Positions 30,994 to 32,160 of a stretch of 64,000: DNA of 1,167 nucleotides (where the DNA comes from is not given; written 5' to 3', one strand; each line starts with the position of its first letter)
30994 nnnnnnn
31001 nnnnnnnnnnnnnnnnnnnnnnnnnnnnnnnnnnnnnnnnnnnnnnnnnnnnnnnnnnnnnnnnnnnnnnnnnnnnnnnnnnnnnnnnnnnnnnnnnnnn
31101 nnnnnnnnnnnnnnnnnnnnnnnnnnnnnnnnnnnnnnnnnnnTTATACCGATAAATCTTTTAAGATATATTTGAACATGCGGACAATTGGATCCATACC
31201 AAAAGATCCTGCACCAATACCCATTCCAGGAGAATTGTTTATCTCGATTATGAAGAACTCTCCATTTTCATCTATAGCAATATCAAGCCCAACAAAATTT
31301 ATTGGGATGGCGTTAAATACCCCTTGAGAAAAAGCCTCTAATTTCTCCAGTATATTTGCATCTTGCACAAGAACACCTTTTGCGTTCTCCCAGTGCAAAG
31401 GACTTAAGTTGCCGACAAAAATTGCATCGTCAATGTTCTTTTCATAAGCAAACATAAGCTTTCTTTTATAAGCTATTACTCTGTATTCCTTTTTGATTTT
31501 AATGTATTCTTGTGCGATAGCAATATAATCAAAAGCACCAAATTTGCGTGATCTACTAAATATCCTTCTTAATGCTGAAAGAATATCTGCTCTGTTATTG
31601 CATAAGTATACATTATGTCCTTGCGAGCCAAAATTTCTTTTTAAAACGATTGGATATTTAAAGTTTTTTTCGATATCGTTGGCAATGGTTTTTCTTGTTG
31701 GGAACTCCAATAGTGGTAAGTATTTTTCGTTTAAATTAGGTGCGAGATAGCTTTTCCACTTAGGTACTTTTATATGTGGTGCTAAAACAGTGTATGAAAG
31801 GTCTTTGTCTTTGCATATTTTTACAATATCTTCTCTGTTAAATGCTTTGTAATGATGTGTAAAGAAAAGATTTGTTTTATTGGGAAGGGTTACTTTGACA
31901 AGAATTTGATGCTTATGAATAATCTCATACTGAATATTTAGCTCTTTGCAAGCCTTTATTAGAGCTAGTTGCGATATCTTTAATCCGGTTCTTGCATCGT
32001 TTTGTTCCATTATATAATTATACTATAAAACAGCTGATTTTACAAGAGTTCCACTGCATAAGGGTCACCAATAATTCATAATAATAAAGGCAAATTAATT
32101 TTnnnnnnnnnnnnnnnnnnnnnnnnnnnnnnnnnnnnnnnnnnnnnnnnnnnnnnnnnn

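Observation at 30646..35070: RimK-like ATP-grasp ligase within a folate one-carbon gene cluster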

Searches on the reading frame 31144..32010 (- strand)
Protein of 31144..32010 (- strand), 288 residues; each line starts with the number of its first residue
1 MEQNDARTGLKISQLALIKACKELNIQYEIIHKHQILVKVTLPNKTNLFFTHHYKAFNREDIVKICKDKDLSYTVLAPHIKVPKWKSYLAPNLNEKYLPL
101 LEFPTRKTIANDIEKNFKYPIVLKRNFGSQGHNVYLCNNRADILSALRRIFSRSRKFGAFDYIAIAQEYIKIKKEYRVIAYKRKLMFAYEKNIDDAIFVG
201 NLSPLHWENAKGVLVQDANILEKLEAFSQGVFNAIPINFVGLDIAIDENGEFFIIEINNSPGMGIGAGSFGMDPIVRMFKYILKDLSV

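Call 3: search_protein_families(library=pfam, proteins=[window:31144-32010:-], max_evalue=0.1)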
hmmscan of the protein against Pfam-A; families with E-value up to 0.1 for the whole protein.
window:31144-32010:- (288 aa): 8 families
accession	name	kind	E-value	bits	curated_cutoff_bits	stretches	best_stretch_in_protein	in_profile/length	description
PF08443.16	RimK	-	2.4e-11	44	21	1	112-274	33-180/188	RimK-like ATP-grasp domain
PF14397.11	ATPgrasp_ST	-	3.2e-07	30.3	31.4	1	235-265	230-260/278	Sugar-transfer associated ATP-grasp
PF14398.11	ATPgrasp_YheCD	-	5.8e-06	26.2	26.8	1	238-264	204-230/255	YheC/D like ATP-grasp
PF07478.18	Dala_Dala_lig_C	-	0.00028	20.9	24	1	219-263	133-178/204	D-ala D-ala ligase C-terminus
PF18299.6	R2K_2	-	0.0042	17.4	26.2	1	165-265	57-136/147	ATP-grasp domain, R2K clade family 2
PF03133.20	TTL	-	0.02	14.6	20.1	0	239-263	237-261/292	Tubulin-tyrosine ligase family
PF14243.11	R2K_3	-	0.024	15.2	26.3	1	223-259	113-150/169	ATP-grasp domain, R2K clade family 3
PF02786.22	CPSase_L_D2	-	0.056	13.4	19.8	0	110-165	30-85/211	Carbamoyl-phosphate synthase L chain, ATP binding domain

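Call 4: search_protein_families(library=ncbifam, proteins=[window:31144-32010:-], max_evalue=0.1)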
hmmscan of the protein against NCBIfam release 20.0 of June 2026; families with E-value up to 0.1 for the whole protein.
window:31144-32010:- (288 aa): 18 families
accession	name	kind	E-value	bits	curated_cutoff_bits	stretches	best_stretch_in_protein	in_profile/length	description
TIGR00768.1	rimK_fam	subfamily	5.4e-21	75.2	143.4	1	52-263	71-257/276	RimK family alpha-L-glutamate ligase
TIGR02144.1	LysX_arch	equivalog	3.1e-11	42.9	275.6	1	51-261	70-254/281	lysine biosynthesis protein LysX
NF040720.1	MptN_Meth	equivalog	1.1e-06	28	350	1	120-263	137-271/291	tetrahydromethanopterin:alpha-L-glutamate ligase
TIGR04443.1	F420_CofF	equivalog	2.1e-06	27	300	1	115-273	126-269/283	coenzyme gamma-F420-2:alpha-L-glutamate ligase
NF047900.1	AspMetLigLdmS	equivalog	2.8e-05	23.1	475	1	73-258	115-295/383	L-aspartate--L-methionine ligase LdmS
NF009402.0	PRK12767.1-1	equivalog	0.00039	19.3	218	1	96-164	140-194/329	carbamoyl phosphate synthase-like protein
NF007764.0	PRK10446.1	equivalog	0.0014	18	331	1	119-284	136-288/300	30S ribosomal protein S6--L-glutamate ligase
NF011169.0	PRK14571.1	equivalog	0.0019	17.6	404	0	64-172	91-172/300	D-alanyl-alanine synthetase A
NF005543.0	PRK07206.1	subfamily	0.0033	16.1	302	1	117-178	145-205/416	hypothetical protein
NF002378.0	PRK01372.1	subfamily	0.0036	16.1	243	1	217-263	226-273/305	D-alanine--D-alanine ligase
NF005525.0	PRK07178.1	equivalog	0.004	15.9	768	1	113-158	146-192/471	acetyl-CoA carboxylase biotin carboxylase subunit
NF002563.0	PRK02186.1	subfamily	0.0042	15.4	625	1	62-171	101-189/890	argininosuccinate lyase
NF053643.1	Ddl_archaea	equivalog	0.0046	16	500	1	95-149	133-170/367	putative pseudomurein biosynthesis ATP-grasp protein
NF009405.0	PRK12767.1-4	equivalog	0.0052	15.8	390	1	62-227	106-236/320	carbamoyl phosphate synthase-like protein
TIGR01205.1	D_ala_D_alaTIGR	subfamily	0.0083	15.1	245.65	1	219-263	244-289/318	D-alanine--D-alanine ligase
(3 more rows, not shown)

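Call 5: find_homologous_proteins(query=window:31144-32010:-, max_evalue=0.001)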
Query window:31144-32010:- (288 aa): 98 proteins with E <= 0.001 among 1029 candidates.
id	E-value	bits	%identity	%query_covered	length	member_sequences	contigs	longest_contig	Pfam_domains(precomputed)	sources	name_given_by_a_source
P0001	5.2e-188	641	98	100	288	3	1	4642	PF14397.12,PF14398.12,PF08443.17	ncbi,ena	-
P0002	5.9e-186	635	98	100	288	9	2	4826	PF14397.12,PF14398.12,PF08443.17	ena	-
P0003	4.4e-185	632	98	100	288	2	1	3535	PF14397.12,PF14398.12,PF08443.17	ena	-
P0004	1.4e-143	495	74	99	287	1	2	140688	PF14397.12,PF14398.12,PF08443.17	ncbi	-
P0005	3.4e-140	484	74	100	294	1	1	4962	PF14397.12,PF14398.12,PF08443.17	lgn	-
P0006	3.3e-86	307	50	98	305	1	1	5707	PF14397.12,PF14398.12,PF08443.17,PF07478.19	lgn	-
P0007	1.9e-85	305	52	97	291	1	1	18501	PF14397.12,PF14398.12,PF08443.17,PF07478.19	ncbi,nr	ncbi:alpha-L-glutamate ligase [Candidatus Dojkabacteria bacterium]|nr:alpha-L-glutamate ligase [Cand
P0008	2.1e-81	292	52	96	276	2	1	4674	PF14397.12,PF14398.12,PF08443.17,PF07478.19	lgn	-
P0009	2.5e-80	288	50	95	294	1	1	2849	PF08443.17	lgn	-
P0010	1.5e-74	269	45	96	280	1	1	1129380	PF02955.22,PF14398.12,PF08443.17,PF07478.19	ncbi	-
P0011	4.5e-74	268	45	96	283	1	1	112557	PF14398.12,PF08443.17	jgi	jgi:carbamoylphosphate synthase large subunit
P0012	1.0e-71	260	47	83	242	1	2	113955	PF14397.12,PF14398.12,PF08443.17,PF07478.19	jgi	-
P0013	1.2e-67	246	44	95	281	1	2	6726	PF02955.22,PF08443.17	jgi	-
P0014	7.8e-67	244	44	95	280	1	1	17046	PF13535.12,PF14397.12,PF14398.12,PF08443.17,PF07478.19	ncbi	-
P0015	3.5e-66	242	43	96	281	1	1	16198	PF14397.12,PF08443.17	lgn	-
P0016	3.1e-65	239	44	94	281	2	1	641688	PF14397.12,PF14398.12,PF08443.17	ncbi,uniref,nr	ncbi:RimK domain protein ATP-grasp [Planktothrix serta PCC 8927]|uniref:RimK domain protein ATP-gras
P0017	2.5e-64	236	41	94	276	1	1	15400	PF14397.12,PF14398.12,PF08443.17,PF02655.20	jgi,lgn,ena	-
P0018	6.5e-64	234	42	94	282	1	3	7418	PF14397.12,PF14398.12,PF08443.17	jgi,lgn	-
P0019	1.2e-63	233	41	94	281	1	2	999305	PF14397.12,PF14398.12,PF03133.21,PF08443.17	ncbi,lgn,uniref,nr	ncbi:RimK family alpha-L-glutamate ligase [Planktothrix sp. FACHB-1365]|uniref:ATP-grasp domain-cont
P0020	2.8e-63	232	45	85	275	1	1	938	PF14397.12,PF14398.12,PF03133.21,PF08443.17,PF07478.19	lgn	-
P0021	4.0e-63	232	41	94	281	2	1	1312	PF14397.12,PF14398.12,PF03133.21,PF08443.17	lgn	-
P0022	4.1e-63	232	43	94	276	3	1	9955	PF14397.12,PF14398.12,PF08443.17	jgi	jgi:glutathione synthase/RimK-type ligase-like ATP-grasp enzyme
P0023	1.4e-62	230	41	94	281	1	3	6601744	PF14397.12,PF14398.12,PF03133.21,PF08443.17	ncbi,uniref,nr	ncbi:RimK domain protein ATP-grasp [Planktothrix tepida]|uniref:RimK domain protein ATP-grasp n=2 Ta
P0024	5.1e-62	228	43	94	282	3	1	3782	PF14397.12,PF14398.12,PF08443.17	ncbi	ncbi:MAG: ATP-grasp domain-containing protein [Planktothrix sp.]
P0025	1.5e-61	226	40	94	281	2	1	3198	PF14397.12,PF14398.12,PF08443.17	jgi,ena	-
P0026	1.8e-61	226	42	94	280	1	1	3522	PF14397.12,PF14398.12,PF08443.17,PF02655.20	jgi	-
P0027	1.8e-61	226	42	93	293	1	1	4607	PF14397.12,PF14398.12,PF08443.17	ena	-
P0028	1.9e-61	226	39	94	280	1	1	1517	PF14398.12,PF08443.17,PF07478.19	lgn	-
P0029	2.7e-61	226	42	93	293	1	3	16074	PF14397.12,PF14398.12,PF08443.17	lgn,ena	-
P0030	3.9e-60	222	42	93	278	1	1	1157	PF14397.12,PF14398.12,PF03133.21,PF08443.17,PF02655.20,PF07478.19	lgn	-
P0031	5.7e-60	221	41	94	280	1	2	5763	PF14397.12,PF14398.12,PF03133.21,PF08443.17,PF02655.20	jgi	-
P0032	5.8e-60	221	42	93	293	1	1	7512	PF14397.12,PF14398.12,PF08443.17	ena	-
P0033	7.1e-60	221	42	94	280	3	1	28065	PF14397.12,PF14398.12,PF03133.21,PF08443.17,PF02655.20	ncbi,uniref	ncbi:YheC/YheD family protein [Microcoleus sp. Pol17_C1]|uniref:YheC/YheD family protein n=1 Tax=unc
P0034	8.9e-60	221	41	93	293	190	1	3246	PF14397.12,PF14398.12,PF08443.17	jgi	-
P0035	1.0e-59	220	42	94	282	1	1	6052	PF14397.12,PF14398.12,PF08443.17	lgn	-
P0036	1.1e-59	220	41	94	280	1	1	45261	PF14397.12,PF14398.12,PF03133.21,PF08443.17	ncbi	-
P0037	1.2e-59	220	41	94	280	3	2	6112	PF14397.12,PF14398.12,PF03133.21,PF08443.17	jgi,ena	-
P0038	1.6e-59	220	41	94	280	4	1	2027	PF14397.12,PF14398.12,PF03133.21,PF08443.17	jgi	jgi:glutathione synthase/RimK-type ligase-like ATP-grasp enzyme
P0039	2.1e-59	219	40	93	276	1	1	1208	PF14397.12,PF14398.12,PF08443.17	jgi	-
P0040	2.7e-59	219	41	94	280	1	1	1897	PF14397.12,PF14398.12,PF03133.21,PF08443.17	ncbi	-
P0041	3.6e-59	219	41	93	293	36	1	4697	PF14397.12,PF14398.12,PF08443.17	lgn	-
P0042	4.0e-59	218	41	93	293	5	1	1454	PF14397.12,PF14398.12,PF08443.17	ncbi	-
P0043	6.6e-59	218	41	93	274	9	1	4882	PF14397.12,PF14398.12,PF08443.17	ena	-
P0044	8.4e-59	217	39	94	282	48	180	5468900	PF14397.12,PF14398.12,PF03133.21,PF08443.17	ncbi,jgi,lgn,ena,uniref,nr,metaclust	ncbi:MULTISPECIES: ATP-grasp domain-containing protein [Planktothrix]|jgi:hypothetical protein|unire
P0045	1.1e-58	217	41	94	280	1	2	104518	PF14397.12,PF14398.12,PF03133.21,PF08443.17,PF02655.20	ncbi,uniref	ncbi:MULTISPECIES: YheC/YheD family protein [unclassified Microcoleus]|uniref:YheC/YheD family prote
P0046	1.8e-58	216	42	94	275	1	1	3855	PF02955.22,PF14397.12,PF14398.12,PF03133.21,PF08443.17,PF02655.20,PF07478.19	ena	-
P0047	3.6e-58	215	38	95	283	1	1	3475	PF14397.12,PF14398.12,PF08443.17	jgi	jgi:glutathione synthase/RimK-type ligase-like ATP-grasp enzyme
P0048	3.6e-58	215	41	94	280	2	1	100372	PF14397.12,PF14398.12,PF08443.17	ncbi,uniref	ncbi:ATP-grasp domain-containing protein [Microcoleus sp. MON1_C5]|uniref:YheC/YheD family protein n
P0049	5.5e-58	215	39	93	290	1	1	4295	PF14398.12,PF08443.17,PF07478.19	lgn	-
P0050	1.4e-57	213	40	94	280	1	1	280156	PF14397.12,PF14398.12,PF08443.17,PF02655.20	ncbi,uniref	ncbi:YheC/YheD family protein [Microcoleus sp. S13_B4]|uniref:YheC/YheD family protein n=1 Tax=Micro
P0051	2.2e-57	213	40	94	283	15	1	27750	PF14397.12,PF14398.12,PF03133.21,PF08443.17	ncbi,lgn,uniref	ncbi:MAG: YheC/YheD family protein [Microcoleus sp.]|uniref:ATP-grasp domain-containing protein n=1 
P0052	2.3e-57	213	41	93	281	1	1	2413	PF14397.12,PF14398.12,PF03133.21,PF08443.17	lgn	-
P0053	2.5e-57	213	40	93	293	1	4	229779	PF14397.12,PF14398.12,PF03133.21,PF08443.17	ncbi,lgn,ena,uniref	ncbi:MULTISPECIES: YheC/YheD family protein [unclassified Microcoleus]|uniref:YheC/YheD family prote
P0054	2.9e-57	212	38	94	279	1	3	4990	PF14397.12,PF14398.12,PF08443.17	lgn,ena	-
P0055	3.0e-57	212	40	94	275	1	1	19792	PF14397.12,PF14398.12,PF08443.17,PF07478.19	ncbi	ncbi:MAG: RimK family alpha-L-glutamate ligase [Hormoscilla sp.]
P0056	4.9e-57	212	39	94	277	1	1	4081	PF14397.12,PF14398.12,PF03133.21,PF08443.17,PF07478.19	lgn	-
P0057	5.3e-57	211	40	95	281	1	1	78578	PF14398.12,PF08443.17,PF07478.19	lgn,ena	-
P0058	7.2e-57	211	41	93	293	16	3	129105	PF14397.12,PF14398.12,PF08443.17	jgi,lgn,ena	jgi:glutathione synthase/RimK-type ligase-like ATP-grasp enzyme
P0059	8.7e-57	211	40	94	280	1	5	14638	PF14397.12,PF14398.12,PF03133.21,PF08443.17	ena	-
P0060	2.6e-56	209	40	94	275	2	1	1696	PF14398.12,PF08443.17,PF07478.19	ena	-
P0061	2.8e-56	209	41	94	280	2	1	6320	PF14397.12,PF14398.12,PF03133.21,PF08443.17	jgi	jgi:glutathione synthase/RimK-type ligase-like ATP-grasp enzyme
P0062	7.7e-56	208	40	95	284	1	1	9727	PF14397.12,PF14398.12,PF08443.17,PF07478.19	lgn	-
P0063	9.9e-56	207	40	94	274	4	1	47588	PF02955.22,PF14397.12,PF14398.12,PF03133.21,PF08443.17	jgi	-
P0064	1.6e-55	207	40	94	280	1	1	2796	PF14397.12,PF14398.12,PF08443.17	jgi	jgi:glutathione synthase/RimK-type ligase-like ATP-grasp enzyme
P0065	3.2e-55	206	39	94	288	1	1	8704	PF14397.12,PF14398.12,PF03133.21,PF08443.17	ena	-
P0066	5.0e-54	202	40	92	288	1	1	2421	PF14397.12,PF14398.12,PF08443.17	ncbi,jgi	jgi:glutathione synthase/RimK-type ligase-like ATP-grasp enzyme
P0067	1.2e-53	201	35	94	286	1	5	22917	PF14397.12,PF14398.12,PF03133.21,PF08443.17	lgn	-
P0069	2.0e-53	200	39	94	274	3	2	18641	PF02955.22,PF14397.12,PF14398.12,PF08443.17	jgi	-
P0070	8.2e-53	198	37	97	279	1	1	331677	PF14397.12,PF14398.12,PF08443.17,PF07478.19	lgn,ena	-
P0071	4.1e-52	195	37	96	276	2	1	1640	PF14398.12,PF08443.17,PF07478.19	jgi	-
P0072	5.2e-52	195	37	94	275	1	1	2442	PF14398.12,PF08443.17,PF07478.19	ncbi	-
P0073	5.3e-52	195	38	93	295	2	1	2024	PF08443.17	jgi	jgi:glutathione synthase/RimK-type ligase-like ATP-grasp enzyme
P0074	7.7e-52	195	39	93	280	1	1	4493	PF14398.12,PF08443.17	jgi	jgi:glutathione synthase/RimK-type ligase-like ATP-grasp enzyme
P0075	1.2e-51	194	37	93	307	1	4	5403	PF14397.12,PF14398.12,PF08443.17,PF07478.19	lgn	-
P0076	1.8e-51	193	37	96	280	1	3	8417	PF02955.22,PF14398.12,PF03133.21,PF08443.17,PF07478.19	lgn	-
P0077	2.3e-51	193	38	92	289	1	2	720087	PF14397.12,PF14398.12,PF08443.17,PF07478.19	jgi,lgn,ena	-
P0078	4.6e-51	192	39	94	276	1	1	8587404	PF02955.22,PF14398.12,PF03133.21,PF08443.17,PF02655.20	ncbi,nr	ncbi:ATP-grasp domain-containing protein [Nostoc sp. UHCC 0702]|nr:ATP-grasp domain-containing prote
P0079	2.6e-50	190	36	94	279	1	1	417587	PF14398.12,PF08443.17,PF02655.20,PF07478.19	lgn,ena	-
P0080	8.6e-50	188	37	94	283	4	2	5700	PF14398.12,PF03133.21,PF08443.17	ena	-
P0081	3.2e-49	186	35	93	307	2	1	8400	PF14398.12,PF08443.17,PF07478.19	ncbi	-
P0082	6.1e-49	185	41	81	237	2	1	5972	PF14397.12,PF14398.12,PF08443.17,PF02655.20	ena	-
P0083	1.8e-48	183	35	96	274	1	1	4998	PF14397.12,PF14398.12,PF08443.17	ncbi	-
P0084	3.7e-48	182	35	94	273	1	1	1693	PF14398.12,PF08443.17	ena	-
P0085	4.2e-48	182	36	93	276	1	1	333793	PF14398.12,PF08443.17,PF07478.19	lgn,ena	-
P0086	4.9e-48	182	39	93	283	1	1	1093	PF14397.12,PF14398.12,PF08443.17,PF07478.19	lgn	-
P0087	1.2e-47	181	35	94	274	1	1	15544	PF14397.12,PF14398.12,PF08443.17,PF07478.19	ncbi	-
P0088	2.8e-47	180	35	94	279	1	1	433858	PF14397.12,PF14398.12,PF08443.17,PF07478.19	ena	-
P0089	2.3e-45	173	38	94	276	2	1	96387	PF14398.12,PF08443.17,PF07478.19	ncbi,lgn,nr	ncbi:MAG: alpha-L-glutamate ligase [Chloroflexi bacterium]|nr:MAG: alpha-L-glutamate ligase [Chlorof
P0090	8.6e-44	168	36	93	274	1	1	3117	PF14398.12,PF08443.17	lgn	-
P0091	3.1e-43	166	36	94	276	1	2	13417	PF14398.12,PF08443.17,PF07478.19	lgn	-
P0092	2.7e-41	160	45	65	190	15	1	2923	PF14398.12,PF08443.17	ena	-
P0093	1.3e-39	154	32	95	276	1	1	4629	PF14397.12,PF14398.12,PF08443.17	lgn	-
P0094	1.7e-39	154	39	82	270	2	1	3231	PF14397.12,PF14398.12,PF03133.21,PF08443.17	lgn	-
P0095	3.0e-39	153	32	95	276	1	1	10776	PF14397.12,PF14398.12,PF08443.17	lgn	-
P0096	1.2e-38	151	35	94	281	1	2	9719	PF14397.12,PF14398.12,PF08443.17,PF07478.19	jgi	jgi:glutathione synthase/RimK-type ligase-like ATP-grasp enzyme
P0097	7.7e-37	145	36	59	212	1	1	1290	PF14398.12,PF08443.17,PF07478.19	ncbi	-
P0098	1.1e-36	145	31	95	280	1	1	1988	PF02955.22,PF14397.12,PF14398.12,PF08443.17,PF07478.19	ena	-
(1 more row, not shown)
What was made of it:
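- Checked: Full-length homologues exist at 98%, 74% and 52% identity and lower (call 5).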

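Call 6: search_solved_structures(query=window:31144-32010:-, max_evalue=1, show_alignments=2)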
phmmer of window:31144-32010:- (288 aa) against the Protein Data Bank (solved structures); distinct sequences matched with E-value up to 1: 11.
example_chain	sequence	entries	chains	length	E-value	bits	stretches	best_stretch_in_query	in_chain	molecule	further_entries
7kct_A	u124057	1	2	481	0.0046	19.7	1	60-174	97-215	2-oxoglutarate carboxylase small subunit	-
7kbl_A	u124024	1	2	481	0.0048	19.6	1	60-174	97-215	2-oxoglutarate carboxylase small subunit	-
7kc7_A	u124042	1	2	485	0.12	15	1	60-174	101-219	2-oxoglutarate carboxylase small subunit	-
1ulz_A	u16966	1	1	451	0.15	14.8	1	110-182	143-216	pyruvate carboxylase n-terminal domain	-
8pk8_B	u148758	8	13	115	0.16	14.6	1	125-170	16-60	LYR motif-containing protein 4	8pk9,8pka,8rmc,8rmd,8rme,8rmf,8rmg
7qyr_A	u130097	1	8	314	0.4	13.3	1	114-281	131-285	Probable alpha-L-glutamate ligase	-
5gxj_A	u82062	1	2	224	0.51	13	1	238-271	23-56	FLAVIVIRUS_NS2B,LINKER,Peptidase S7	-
4zqi_A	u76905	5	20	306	0.79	12.4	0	224-264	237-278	D-alanine--D-alanine ligase | D-alanine-D-alanine ligase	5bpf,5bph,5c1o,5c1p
3v4z_A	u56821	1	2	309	0.8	12.4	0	224-264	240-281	D-alanine--D-alanine ligase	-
7m1v_A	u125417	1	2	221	0.97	12.1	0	238-271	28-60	Core protein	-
6um3_A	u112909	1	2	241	0.98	12.1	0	238-271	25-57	NS2B-NS3 PROTEASE fusion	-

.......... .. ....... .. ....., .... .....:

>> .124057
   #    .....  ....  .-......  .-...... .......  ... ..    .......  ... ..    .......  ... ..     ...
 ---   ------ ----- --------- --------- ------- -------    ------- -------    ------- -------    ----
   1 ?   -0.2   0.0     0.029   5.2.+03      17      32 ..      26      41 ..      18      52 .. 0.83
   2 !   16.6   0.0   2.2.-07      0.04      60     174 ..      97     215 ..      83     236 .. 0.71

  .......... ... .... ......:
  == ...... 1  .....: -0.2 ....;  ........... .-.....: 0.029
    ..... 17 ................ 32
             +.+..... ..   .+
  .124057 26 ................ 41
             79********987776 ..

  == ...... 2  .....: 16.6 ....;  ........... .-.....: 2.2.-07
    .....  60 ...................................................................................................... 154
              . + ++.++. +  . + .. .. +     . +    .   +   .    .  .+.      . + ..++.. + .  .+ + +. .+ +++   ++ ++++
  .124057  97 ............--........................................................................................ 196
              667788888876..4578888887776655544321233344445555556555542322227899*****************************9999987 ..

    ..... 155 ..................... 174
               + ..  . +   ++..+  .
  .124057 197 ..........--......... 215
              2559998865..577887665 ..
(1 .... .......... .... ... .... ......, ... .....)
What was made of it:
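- Tried and rejected: It was not informative (call 6).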

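Call 7: find_encoding_contigs(protein=P0004, flank=8000, max_places=3)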
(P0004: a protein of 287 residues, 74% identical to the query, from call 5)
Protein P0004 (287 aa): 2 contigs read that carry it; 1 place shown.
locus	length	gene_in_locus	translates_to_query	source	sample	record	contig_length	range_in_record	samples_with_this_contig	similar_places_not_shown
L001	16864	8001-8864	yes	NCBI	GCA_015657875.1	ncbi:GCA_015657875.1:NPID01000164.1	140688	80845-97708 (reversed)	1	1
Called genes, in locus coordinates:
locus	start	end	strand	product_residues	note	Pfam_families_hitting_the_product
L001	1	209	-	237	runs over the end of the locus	PF00535:Glycos_transf_2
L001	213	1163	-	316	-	PF01073:3Beta_HSD (weak), PF01370:Epimerase, PF02719:Polysacc_synt_2 (faint), PF04321:RmlD_sub_bind (weak), PF07993:NAD_binding_4 (faint), PF16363:GDP_Man_Dehyd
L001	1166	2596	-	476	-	PF03721:UDPG_MGDP_dh_N, PF00984:UDPG_MGDP_dh, PF03720:UDPG_MGDP_dh_C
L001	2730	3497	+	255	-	PF01061:ABC2_membrane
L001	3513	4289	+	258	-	PF00005:ABC_tran, PF13304:AAA_21 (faint)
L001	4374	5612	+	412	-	PF00464:SHMT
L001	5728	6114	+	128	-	PF05635:23S_rRNA_IVP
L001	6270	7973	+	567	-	PF01268:FTHFS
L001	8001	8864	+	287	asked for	PF14397:ATPgrasp_ST (faint), PF08443:RimK, PF14398:ATPgrasp_YheCD (faint)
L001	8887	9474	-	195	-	PF01812:5-FTHF_cyc-lig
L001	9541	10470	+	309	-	PF00005:ABC_tran, PF13304:AAA_21 (faint), PF13732:DrrA1-3_C (weak)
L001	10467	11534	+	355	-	PF12698:ABC2_membrane_3, PF01061:ABC2_membrane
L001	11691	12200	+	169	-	PF08241:Methyltransf_11 (weak), PF13649:Methyltransf_25 (faint)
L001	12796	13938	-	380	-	PF13439:Glyco_transf_4 (weak), PF00534:Glycos_transf_1, PF13692:Glyco_trans_1_4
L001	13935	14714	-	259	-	-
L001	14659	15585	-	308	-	PF00535:Glycos_transf_2, PF13641:Glyco_tranf_2_3 (weak)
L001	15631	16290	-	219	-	-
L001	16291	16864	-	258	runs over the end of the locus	PF01978:TrmB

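Call 8: find_encoding_contigs(protein=P0007, flank=8000, max_places=3)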
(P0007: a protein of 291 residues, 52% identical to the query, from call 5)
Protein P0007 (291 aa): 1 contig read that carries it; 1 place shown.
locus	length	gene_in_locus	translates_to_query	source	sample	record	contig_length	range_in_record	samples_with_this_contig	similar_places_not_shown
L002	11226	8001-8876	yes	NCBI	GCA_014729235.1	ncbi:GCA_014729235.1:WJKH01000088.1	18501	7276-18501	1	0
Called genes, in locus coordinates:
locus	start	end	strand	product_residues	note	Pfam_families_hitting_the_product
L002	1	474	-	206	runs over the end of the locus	PF01966:HD (weak)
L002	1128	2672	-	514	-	PF00239:Resolvase, PF07508:Recombinase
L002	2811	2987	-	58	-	-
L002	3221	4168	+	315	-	-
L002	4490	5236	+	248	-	PF00106:adh_short, PF08659:KR, PF13561:adh_short_C2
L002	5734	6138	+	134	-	-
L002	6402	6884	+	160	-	PF03073:TspO_MBR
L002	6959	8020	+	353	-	PF02517:Rce1-like (faint)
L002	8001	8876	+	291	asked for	PF14397:ATPgrasp_ST (faint), PF08443:RimK, PF07478:Dala_Dala_lig_C (faint), PF14398:ATPgrasp_YheCD (weak)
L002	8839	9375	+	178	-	PF01812:5-FTHF_cyc-lig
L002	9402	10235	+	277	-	PF00303:Thymidylat_synt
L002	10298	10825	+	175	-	PF00186:DHFR_1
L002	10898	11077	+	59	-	-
